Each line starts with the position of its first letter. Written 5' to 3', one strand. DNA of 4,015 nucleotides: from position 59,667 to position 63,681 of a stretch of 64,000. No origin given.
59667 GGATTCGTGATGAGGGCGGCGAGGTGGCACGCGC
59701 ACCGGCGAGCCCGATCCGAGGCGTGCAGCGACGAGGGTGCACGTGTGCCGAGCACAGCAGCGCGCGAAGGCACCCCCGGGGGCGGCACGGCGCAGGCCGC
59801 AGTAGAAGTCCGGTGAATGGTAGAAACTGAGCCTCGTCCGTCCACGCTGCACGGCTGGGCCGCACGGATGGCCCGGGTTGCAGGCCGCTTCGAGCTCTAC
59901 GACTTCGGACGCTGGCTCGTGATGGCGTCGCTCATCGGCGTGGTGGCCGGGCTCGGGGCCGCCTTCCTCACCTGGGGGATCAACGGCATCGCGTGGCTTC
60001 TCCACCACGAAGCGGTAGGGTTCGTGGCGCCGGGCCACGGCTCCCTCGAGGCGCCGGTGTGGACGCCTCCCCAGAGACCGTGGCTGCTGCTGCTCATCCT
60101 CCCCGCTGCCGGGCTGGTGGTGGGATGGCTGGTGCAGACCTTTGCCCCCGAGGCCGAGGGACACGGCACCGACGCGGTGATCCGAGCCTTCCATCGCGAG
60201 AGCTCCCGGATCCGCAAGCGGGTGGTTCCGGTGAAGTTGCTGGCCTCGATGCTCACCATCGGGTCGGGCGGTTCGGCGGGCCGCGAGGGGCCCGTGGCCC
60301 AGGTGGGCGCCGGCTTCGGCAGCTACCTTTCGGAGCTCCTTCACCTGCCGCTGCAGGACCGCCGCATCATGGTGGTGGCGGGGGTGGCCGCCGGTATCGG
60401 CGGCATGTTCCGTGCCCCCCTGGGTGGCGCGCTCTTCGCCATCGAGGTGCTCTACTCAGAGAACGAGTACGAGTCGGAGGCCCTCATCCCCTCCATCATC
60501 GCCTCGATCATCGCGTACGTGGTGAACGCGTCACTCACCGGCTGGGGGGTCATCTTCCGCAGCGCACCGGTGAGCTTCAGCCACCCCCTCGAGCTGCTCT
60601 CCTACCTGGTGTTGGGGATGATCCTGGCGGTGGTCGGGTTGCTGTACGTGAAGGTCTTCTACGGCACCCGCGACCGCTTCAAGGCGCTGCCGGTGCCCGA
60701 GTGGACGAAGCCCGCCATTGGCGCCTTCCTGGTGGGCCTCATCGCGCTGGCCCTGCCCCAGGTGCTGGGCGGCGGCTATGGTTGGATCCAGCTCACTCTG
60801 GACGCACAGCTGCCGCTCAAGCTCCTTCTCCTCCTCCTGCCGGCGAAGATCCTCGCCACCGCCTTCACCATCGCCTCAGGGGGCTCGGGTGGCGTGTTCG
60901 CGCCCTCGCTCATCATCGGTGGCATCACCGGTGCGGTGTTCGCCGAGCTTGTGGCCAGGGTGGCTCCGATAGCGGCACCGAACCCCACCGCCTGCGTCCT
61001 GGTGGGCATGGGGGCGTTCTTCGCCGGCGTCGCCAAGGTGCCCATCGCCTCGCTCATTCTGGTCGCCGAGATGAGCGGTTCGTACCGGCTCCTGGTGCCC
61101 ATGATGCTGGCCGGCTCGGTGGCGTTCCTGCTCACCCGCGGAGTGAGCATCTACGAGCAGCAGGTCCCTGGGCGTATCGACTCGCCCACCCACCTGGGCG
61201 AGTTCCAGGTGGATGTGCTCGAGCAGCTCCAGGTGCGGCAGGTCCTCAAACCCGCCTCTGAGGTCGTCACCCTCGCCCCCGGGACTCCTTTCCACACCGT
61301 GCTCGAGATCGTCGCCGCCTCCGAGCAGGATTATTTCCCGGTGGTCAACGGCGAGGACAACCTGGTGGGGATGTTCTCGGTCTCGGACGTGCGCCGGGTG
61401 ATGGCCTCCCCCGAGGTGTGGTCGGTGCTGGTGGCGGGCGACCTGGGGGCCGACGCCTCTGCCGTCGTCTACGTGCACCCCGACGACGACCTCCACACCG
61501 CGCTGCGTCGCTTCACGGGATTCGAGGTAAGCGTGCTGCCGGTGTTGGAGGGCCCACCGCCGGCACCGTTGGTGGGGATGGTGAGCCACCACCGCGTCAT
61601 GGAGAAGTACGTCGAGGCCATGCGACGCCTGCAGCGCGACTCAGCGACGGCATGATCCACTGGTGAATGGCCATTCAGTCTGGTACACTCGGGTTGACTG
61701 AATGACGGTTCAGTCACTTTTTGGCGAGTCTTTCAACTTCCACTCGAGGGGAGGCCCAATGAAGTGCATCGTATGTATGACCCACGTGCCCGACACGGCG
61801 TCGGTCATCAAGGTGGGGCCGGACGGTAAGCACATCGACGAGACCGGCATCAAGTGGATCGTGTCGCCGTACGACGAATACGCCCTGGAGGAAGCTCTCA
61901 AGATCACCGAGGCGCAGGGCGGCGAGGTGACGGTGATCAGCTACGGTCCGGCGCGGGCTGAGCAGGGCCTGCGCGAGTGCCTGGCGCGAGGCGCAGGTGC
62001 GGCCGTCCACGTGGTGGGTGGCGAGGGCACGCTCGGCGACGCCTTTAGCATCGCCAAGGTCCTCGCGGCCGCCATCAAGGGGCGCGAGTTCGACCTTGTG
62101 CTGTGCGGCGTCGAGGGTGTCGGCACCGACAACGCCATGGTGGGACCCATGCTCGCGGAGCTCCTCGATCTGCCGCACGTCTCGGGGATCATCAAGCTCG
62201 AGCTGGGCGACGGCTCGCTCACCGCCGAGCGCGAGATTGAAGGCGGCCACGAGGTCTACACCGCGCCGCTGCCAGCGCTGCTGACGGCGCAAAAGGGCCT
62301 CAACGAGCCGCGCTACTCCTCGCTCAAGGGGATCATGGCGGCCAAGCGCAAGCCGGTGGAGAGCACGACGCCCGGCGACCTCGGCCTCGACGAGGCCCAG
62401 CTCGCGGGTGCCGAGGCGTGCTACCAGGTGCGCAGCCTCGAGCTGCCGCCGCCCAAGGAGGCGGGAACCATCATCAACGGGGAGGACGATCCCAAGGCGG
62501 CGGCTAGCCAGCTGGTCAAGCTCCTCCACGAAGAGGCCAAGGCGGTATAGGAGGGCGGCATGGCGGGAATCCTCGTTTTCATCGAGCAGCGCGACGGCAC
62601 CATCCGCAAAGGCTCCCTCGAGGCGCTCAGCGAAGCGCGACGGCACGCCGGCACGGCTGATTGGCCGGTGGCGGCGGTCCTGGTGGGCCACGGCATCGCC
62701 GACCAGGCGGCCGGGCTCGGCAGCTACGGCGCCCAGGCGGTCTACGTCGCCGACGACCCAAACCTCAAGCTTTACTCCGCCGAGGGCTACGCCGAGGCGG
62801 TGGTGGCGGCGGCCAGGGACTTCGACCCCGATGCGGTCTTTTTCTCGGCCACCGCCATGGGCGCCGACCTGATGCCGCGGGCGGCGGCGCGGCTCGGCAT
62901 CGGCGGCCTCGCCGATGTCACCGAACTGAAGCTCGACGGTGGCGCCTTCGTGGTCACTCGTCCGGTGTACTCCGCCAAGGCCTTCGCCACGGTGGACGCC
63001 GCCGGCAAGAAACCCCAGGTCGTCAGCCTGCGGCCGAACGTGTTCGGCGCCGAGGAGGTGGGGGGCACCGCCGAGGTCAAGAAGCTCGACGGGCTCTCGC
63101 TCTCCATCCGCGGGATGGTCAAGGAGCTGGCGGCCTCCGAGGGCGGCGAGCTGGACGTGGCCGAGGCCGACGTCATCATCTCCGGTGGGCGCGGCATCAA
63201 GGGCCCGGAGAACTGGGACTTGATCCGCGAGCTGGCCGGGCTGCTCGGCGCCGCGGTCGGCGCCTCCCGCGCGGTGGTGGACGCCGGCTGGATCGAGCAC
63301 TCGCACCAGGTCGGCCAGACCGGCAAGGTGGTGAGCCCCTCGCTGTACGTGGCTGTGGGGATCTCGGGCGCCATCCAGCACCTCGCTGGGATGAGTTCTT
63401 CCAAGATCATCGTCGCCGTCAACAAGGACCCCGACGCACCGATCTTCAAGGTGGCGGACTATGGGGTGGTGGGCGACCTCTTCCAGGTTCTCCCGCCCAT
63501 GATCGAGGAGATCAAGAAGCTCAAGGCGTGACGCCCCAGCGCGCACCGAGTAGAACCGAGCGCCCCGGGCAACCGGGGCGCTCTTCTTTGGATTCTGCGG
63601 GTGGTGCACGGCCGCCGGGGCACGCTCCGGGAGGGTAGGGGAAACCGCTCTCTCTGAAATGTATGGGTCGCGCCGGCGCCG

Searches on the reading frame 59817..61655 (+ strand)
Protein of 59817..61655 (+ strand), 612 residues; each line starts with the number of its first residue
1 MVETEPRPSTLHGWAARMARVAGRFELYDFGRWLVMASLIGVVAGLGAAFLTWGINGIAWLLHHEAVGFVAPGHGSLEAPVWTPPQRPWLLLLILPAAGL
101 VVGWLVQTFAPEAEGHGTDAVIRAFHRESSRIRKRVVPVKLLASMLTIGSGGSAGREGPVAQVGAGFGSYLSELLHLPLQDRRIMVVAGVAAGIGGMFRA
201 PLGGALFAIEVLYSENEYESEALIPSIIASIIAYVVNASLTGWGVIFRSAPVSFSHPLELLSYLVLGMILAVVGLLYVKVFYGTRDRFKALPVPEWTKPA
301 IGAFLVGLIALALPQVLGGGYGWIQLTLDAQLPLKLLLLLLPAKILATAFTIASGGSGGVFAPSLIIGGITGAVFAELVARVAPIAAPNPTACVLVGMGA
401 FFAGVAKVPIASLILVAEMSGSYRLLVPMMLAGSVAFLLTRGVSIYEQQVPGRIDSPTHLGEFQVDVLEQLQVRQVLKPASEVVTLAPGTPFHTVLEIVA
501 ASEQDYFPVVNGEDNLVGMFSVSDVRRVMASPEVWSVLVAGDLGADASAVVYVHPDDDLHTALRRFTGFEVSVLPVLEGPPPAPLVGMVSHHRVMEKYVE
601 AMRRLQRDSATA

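Call 69: search_protein_families(library=pfam, max_evalue=0.00001, proteins=[window:59817-61655:+])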
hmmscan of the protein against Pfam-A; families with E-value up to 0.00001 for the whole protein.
window:59817-61655:+ (612 aa): 2 families
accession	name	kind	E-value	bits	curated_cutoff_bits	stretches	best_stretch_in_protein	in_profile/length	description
PF00654.25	Voltage_CLC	-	4.9e-100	335.5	24.8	1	99-440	2-345/346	Voltage gated chloride channel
PF00571.33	CBS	-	4.9e-14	52.8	24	1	474-530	2-56/57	CBS domain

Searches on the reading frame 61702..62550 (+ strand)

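Call 69: search_protein_families(library=pfam, max_evalue=0.00001, proteins=[window:61702-62550:+])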
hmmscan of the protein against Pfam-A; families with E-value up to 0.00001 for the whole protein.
window:61702-62550:+ (282 aa): 1 family
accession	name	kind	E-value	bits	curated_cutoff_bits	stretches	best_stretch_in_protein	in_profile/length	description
PF01012.27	ETF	-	7.2e-43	146.9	26.7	1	45-224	4-178/181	Electron transfer flavoprotein domain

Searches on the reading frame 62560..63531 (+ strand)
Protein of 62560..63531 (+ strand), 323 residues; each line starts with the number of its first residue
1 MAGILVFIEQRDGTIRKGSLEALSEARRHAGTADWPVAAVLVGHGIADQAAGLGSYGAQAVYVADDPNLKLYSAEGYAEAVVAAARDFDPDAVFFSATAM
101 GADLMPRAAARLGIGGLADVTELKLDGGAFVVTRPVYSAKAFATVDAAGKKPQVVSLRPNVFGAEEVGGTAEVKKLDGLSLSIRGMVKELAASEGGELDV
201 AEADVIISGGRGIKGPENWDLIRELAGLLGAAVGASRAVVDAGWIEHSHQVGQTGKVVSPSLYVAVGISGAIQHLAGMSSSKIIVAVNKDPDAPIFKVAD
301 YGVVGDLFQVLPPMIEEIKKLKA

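Call 17: search_protein_families(library=pfam, proteins=[window:62560-63531:+], max_evalue=0.01)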
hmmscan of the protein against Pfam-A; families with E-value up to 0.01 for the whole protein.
window:62560-63531:+ (323 aa): 2 families
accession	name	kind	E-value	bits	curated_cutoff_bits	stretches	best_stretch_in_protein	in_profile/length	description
PF01012.27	ETF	-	5.1e-43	147.4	26.7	1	4-177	1-177/181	Electron transfer flavoprotein domain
PF00766.25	ETF_alpha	-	1.5e-36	124.6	27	1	199-279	1-81/81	Electron transfer flavoprotein FAD-binding domain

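Call 59: search_dna_similar(query=window:62560-63531:+, collection=plasmids, mode=protein, max_rows=12)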
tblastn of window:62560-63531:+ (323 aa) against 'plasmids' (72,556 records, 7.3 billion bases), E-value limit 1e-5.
Records with a match: 812; places in all: 1037; records where one place covers at least 80% of the query: 401.
Best place of each record, by identity: 60-80% 16; <60% 796.
By first word of the organism name: Rhizobium 270; Sinorhizobium 101; Azospirillum 29; Paraburkholderia 24; Paracoccus 20; Agrobacterium 19; Burkholderia 18; Ensifer 14; Sulfitobacter 13; Shinella 12; and 118 more.
By predicted mobility (MOB-suite, as given by PLSDB): conjugative 361; non-mobilizable 353; mobilizable 98.
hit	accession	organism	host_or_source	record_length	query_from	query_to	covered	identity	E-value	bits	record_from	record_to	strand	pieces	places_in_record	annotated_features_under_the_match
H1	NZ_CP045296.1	Paenibacillus cellulositrophicus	cell culture,Thai soil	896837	5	321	98%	48.3%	2e-65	229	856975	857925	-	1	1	electron transfer flavoprotein subunit alpha/FixB family protein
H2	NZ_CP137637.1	Niallia sp. XMNu-256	-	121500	4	321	98%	47.3%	9e-65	228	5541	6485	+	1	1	electron transfer flavoprotein subunit alpha/FixB family protein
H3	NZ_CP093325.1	Bacillus sp. N5-665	whole organism,peat soil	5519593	4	322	99%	46.0%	5e-59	211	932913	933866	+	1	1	none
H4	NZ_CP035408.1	Bacillus subtilis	cell culture,food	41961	4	322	99%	44.7%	3e-63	223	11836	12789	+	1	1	etfA: electron transfer flavoprotein subunit alpha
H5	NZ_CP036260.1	Sporomusa termitida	whole organism,intestinal contents of ...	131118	4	323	99%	44.3%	3e-51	189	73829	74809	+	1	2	electron transfer flavoprotein subunit alpha/FixB family protein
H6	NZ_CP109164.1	Streptomyces sp. NBC_01727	-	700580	1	322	100%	42.9%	2e-46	175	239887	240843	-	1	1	electron transfer flavoprotein subunit alpha/FixB family protein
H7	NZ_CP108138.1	Streptomyces sp. NBC_00184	-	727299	1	322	100%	42.9%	9e-43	164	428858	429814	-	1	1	electron transfer flavoprotein subunit alpha/FixB family protein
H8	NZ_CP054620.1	Azospirillum oryzae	cell culture,soil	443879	1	318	98%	43.3%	1e-38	152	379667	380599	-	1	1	FAD-binding protein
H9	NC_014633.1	Ilyobacter polytropus DSM 2926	marine mud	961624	3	323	99%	41.9%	2e-53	195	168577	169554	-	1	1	electron transfer flavoprotein subunit alpha/FixB family protein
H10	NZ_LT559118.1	Nonomuraea gerenzanensis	-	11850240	1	322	100%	41.7%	6e-43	165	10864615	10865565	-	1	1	none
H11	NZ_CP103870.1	Novosphingobium humi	pure culture,soil biofilm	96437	4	314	96%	43.1%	3e-34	140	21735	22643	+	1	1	FAD-binding protein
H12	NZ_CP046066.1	Vibrio sp. THAF191d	pure culture,Surface of a polyethylene ...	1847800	2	318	98%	42.2%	3e-41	160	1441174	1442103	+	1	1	none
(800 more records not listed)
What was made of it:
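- Tried and rejected: It was uninformative, with a best hit of 48% to Firmicutes (call 59).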
